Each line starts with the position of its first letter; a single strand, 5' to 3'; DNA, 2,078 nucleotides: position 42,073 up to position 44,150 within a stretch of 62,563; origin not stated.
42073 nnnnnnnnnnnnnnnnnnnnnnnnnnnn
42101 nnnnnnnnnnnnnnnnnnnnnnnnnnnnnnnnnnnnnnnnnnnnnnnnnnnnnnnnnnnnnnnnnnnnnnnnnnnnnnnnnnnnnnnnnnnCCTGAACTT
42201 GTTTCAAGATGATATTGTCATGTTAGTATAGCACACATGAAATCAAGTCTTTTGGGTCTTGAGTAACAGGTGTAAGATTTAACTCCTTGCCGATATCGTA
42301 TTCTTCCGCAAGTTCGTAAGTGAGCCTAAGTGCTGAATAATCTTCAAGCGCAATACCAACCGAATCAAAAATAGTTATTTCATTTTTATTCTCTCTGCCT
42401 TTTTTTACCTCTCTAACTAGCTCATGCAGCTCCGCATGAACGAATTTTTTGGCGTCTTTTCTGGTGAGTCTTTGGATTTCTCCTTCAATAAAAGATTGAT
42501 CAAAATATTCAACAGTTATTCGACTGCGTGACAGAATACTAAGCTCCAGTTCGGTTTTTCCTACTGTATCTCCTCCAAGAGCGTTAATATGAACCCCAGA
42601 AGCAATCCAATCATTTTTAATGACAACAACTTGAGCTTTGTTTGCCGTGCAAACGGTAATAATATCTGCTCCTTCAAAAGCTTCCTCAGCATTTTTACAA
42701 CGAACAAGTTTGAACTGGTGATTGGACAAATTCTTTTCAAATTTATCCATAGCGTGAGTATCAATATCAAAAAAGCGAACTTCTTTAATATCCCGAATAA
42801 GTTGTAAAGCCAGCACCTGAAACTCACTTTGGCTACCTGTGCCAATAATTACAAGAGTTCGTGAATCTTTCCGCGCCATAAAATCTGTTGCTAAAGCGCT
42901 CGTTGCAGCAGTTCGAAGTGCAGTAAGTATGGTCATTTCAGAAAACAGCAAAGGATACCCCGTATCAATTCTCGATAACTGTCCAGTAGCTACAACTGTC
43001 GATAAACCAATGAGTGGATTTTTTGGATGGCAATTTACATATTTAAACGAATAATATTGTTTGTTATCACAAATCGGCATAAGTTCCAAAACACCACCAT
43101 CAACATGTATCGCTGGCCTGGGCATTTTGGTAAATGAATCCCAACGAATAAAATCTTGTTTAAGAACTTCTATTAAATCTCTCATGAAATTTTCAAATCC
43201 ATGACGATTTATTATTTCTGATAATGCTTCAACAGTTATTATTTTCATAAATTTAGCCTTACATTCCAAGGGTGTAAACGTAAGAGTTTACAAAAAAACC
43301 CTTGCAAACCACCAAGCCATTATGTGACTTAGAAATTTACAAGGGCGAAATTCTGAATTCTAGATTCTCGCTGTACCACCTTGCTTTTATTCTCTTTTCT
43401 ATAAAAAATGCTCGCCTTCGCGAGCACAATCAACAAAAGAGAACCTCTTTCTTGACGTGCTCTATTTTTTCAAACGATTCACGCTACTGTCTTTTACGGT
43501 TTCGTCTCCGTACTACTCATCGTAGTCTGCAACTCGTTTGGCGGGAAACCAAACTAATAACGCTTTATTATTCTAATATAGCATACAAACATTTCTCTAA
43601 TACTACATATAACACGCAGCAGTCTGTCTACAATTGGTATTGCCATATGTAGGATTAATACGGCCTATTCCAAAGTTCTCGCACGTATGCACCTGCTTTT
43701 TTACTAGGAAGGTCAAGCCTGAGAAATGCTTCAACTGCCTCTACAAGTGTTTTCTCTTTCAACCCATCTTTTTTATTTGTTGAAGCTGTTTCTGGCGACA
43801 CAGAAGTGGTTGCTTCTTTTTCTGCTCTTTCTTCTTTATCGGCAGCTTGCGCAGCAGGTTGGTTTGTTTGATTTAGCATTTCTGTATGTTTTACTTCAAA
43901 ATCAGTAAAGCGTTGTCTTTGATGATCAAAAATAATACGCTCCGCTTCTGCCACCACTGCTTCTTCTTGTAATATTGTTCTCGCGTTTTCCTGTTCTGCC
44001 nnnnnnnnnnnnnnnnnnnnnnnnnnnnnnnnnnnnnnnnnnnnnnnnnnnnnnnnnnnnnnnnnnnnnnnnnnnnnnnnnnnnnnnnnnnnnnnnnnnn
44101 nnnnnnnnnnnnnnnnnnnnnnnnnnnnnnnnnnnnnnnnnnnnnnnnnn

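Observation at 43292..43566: Pro T-box: second example of the ultrashort, terminator-type architecture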

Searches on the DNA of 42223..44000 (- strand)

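Call 3: search_rna_families(source=window, start=42800, end=44000, threshold=evalue, max_evalue=10, show_alignments=3)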
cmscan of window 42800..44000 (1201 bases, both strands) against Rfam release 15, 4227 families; matches with E-value up to 10: 10.
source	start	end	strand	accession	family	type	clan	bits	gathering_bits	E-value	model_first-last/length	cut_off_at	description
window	43338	43482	-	RF00230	T-box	Cis-reg; leader;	-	23.2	93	0.0087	1-219/219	no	T-box leader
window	43249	43346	-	RF02325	TtnuHACA18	Gene; snRNA; snoRNA; HACA-box;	-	20.9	100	2.4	1-130/130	no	Tetrahymena snoRNA TtnuHACA18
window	43035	43139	+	RF01504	Afu_254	Gene; sRNA;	-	19.1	60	2.3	1-158/158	no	A. fumigatus sRNA Afu_254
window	43334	43430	-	RF03096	RAGATH-19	Gene; sRNA;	-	17.2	85.6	7.6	1-141/141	no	RAGATH-19 RNA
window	43292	43407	-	RF01733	atoC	Cis-reg;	-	16.8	50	7.1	1-93/93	no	atoC RNA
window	43196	43244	+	RF01615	ceN111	Gene; snRNA; snoRNA; CD-box;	-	16.8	43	8.8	1-70/70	no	Nematode snoRNA ceN111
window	43793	43930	+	RF01992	VIS1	Gene; lncRNA;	-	15.4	100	8.8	1-202/202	no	Viral integration site 1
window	43300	43344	-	RF00935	mir-876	Gene; miRNA;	-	15.4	88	9.4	18-64/81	no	mir-876 microRNA precursor family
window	43020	43110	-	RF02785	snoRNA2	Gene; snRNA; snoRNA; CD-box;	-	15.2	108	8.1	1-83/83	no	Trypanosomatid small nucleolar RNA 2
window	43356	43486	-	RF01243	snR33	Gene; snRNA; snoRNA; HACA-box;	CL00027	14.5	45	9.8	1-183/183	no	Small nucleolar RNA snR33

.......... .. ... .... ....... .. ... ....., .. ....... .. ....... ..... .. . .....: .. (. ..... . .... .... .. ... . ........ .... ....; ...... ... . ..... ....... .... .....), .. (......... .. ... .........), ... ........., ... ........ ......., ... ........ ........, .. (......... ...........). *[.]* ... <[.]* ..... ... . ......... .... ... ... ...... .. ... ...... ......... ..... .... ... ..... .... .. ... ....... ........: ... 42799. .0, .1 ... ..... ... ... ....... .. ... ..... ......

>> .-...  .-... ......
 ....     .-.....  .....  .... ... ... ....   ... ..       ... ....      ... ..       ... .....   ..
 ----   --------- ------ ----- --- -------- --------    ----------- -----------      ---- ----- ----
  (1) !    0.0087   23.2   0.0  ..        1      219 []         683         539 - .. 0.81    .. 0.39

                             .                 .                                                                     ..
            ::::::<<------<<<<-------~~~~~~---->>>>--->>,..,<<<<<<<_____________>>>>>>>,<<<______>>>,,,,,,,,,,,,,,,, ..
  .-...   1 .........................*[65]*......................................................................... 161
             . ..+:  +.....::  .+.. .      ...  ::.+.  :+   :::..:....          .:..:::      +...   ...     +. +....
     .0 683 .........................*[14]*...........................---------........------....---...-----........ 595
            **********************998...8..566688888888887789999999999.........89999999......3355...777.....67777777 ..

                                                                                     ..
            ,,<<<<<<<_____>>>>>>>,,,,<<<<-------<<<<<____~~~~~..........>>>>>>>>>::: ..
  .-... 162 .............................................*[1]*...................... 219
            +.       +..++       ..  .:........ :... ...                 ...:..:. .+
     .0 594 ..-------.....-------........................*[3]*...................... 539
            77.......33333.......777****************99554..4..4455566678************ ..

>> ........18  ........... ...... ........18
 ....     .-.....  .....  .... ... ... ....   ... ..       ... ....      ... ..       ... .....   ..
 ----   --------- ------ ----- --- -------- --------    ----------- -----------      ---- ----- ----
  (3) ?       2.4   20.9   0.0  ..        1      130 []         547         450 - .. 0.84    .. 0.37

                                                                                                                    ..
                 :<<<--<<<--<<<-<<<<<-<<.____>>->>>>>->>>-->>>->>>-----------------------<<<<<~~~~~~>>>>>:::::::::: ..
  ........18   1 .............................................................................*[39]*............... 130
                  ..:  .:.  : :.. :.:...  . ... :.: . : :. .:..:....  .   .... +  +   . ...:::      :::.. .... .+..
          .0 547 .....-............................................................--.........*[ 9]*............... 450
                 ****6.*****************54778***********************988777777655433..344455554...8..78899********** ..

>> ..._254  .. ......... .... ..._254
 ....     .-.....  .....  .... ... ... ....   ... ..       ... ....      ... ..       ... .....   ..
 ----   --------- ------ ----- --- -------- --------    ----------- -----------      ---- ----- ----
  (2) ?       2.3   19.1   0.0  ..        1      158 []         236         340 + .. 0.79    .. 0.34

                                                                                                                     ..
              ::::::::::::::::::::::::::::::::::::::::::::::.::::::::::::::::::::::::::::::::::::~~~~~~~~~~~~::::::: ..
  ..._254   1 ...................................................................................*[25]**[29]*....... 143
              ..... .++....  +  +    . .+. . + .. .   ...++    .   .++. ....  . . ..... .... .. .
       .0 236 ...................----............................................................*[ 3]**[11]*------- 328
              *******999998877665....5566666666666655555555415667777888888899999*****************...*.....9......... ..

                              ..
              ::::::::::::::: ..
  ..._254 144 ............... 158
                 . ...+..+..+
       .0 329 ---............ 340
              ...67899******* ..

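Call 67: search_rna_families(sources=[L001, L003, L007, L008, L009, L010, L011, L012, L013, L014, L015, L018, L019, L020, L022, L026, L027, L029, L039, L046], threshold=gathering)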
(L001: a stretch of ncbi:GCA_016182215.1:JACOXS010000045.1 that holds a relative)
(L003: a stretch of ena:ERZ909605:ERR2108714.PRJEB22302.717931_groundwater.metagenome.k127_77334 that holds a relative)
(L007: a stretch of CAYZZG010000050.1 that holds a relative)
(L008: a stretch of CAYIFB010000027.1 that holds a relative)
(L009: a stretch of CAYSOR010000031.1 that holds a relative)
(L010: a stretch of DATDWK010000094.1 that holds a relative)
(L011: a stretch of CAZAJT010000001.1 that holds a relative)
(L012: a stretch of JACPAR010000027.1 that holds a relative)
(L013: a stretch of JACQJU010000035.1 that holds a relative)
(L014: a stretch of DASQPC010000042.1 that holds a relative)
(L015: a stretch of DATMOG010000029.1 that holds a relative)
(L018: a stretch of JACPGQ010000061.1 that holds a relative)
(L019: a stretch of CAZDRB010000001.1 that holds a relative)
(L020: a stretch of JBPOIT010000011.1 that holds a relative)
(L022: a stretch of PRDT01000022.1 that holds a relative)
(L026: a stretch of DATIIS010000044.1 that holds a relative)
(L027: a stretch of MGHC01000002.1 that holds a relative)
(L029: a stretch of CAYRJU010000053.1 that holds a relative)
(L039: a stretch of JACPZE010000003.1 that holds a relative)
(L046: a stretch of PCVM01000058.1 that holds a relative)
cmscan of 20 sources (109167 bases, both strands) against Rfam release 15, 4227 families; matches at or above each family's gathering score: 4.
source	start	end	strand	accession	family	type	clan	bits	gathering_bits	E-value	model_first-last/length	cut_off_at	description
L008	4354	4425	+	RF00005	tRNA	Gene; tRNA;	CL00001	68.6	29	1.3e-12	1-71/71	no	tRNA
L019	1114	1184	-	RF00005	tRNA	Gene; tRNA;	CL00001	54.7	29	8.8e-09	1-71/71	no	tRNA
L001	4145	4215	-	RF00005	tRNA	Gene; tRNA;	CL00001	51.8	29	5.3e-08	1-71/71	no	tRNA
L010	4972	5058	-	RF00005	tRNA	Gene; tRNA;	CL00001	47.2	29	1e-06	1-71/71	no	tRNA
